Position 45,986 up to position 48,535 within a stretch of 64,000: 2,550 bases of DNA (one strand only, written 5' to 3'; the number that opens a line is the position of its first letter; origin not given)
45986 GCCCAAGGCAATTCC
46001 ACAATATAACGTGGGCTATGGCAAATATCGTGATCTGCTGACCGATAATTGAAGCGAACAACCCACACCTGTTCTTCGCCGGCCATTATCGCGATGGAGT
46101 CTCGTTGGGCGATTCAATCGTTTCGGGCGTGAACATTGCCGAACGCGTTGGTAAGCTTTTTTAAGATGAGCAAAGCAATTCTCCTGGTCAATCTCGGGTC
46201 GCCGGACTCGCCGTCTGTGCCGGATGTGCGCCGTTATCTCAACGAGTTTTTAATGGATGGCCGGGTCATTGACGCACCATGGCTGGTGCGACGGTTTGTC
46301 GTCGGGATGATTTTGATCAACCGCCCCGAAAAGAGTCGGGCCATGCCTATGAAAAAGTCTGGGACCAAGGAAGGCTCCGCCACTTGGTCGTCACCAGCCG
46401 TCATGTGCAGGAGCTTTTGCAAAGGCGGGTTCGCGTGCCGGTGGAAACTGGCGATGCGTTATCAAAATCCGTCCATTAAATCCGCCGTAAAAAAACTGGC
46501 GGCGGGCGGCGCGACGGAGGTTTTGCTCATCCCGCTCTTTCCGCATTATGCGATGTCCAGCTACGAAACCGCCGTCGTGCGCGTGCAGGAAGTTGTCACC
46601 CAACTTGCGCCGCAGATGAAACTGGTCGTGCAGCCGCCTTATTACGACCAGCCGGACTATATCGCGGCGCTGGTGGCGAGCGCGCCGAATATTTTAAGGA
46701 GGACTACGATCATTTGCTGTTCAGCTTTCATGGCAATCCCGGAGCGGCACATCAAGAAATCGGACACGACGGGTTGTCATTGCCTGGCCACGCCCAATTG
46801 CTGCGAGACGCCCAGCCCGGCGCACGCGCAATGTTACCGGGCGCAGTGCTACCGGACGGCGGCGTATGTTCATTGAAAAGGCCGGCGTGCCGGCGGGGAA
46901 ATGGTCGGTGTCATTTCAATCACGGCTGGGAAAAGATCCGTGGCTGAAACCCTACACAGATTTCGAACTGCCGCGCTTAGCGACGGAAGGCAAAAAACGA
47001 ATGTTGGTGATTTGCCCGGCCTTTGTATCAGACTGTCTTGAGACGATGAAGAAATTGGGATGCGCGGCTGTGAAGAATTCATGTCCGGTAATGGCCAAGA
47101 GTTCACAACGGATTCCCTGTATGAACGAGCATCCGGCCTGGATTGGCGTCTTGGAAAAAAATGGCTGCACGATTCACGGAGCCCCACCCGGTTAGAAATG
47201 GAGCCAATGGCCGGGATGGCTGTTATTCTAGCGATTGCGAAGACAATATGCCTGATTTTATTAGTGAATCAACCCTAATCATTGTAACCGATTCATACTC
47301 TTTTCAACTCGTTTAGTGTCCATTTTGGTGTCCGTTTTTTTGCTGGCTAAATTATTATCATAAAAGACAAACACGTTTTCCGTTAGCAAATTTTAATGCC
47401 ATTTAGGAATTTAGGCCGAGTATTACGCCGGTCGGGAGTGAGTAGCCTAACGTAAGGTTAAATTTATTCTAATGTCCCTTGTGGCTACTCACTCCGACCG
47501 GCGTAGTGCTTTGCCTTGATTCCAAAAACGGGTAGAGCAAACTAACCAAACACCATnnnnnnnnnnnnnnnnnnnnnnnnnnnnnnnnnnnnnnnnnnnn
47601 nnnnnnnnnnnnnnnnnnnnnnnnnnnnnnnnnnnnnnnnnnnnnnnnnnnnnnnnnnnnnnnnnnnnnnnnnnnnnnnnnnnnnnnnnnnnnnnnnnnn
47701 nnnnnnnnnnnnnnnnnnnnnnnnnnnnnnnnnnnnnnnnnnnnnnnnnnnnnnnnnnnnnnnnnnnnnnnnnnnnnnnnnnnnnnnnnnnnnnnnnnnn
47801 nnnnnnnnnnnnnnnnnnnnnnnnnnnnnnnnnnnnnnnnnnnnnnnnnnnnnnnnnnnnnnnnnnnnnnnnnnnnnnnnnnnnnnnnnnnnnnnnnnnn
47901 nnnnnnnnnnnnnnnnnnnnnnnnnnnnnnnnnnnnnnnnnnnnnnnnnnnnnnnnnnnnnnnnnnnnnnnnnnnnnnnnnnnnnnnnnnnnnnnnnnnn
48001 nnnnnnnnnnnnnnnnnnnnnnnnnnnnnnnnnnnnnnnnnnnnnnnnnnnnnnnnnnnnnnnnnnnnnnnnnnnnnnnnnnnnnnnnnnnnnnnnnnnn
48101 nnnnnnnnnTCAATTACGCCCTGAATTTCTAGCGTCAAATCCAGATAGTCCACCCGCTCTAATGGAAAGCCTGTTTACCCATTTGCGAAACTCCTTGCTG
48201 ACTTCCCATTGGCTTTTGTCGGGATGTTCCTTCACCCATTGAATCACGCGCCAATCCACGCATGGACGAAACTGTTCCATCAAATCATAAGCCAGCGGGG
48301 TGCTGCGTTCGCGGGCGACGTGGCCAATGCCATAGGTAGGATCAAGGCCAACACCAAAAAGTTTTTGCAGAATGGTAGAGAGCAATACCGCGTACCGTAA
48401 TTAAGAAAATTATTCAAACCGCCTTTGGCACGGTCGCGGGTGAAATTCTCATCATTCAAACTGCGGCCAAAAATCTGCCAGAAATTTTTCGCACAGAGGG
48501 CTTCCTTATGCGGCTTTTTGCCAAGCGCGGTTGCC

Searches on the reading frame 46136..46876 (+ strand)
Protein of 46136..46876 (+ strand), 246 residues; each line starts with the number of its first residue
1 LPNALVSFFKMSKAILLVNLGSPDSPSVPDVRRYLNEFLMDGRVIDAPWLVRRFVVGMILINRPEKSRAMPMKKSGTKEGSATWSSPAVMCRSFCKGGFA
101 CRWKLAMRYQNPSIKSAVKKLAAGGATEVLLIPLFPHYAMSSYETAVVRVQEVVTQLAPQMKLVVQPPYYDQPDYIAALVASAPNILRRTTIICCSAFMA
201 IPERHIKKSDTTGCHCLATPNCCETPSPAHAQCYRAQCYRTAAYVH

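Call 12: search_protein_families(library=pfam, proteins=[window:46136-46876:+], max_evalue=0.01)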
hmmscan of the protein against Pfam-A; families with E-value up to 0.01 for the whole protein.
window:46136-46876:+ (246 aa): 1 family
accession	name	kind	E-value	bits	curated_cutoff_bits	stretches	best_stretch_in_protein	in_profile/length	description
PF00762.24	Ferrochelatase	-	8.6e-36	123.9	27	1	13-245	2-216/317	Ferrochelatase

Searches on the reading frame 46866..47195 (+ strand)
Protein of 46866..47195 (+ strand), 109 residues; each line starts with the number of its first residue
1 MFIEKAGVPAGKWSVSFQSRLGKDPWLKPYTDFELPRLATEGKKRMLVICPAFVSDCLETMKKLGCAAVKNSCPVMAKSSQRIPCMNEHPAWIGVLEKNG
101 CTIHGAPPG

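Call 12: search_protein_families(library=pfam, proteins=[window:46866-47195:+], max_evalue=0.01)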
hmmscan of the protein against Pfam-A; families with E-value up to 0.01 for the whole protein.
window:46866-47195:+ (109 aa): 1 family
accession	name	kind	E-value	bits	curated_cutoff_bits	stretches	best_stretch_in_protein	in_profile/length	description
PF00762.24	Ferrochelatase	-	3.7e-26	92.3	27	1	3-98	217-311/317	Ferrochelatase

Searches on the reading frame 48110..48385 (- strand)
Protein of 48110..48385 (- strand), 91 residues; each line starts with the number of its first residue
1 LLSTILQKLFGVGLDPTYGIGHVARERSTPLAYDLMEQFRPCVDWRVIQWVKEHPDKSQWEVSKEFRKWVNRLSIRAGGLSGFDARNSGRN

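Call 12: search_protein_families(library=pfam, proteins=[window:48110-48385:-], max_evalue=0.01)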
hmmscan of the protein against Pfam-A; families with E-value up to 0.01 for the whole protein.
window:48110-48385:- (91 aa): 1 family
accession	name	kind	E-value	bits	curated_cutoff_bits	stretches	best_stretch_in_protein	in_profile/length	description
PF01867.21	Cas_Cas1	-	4.7e-12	46.1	22.3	1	3-54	201-253/283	CRISPR associated protein Cas1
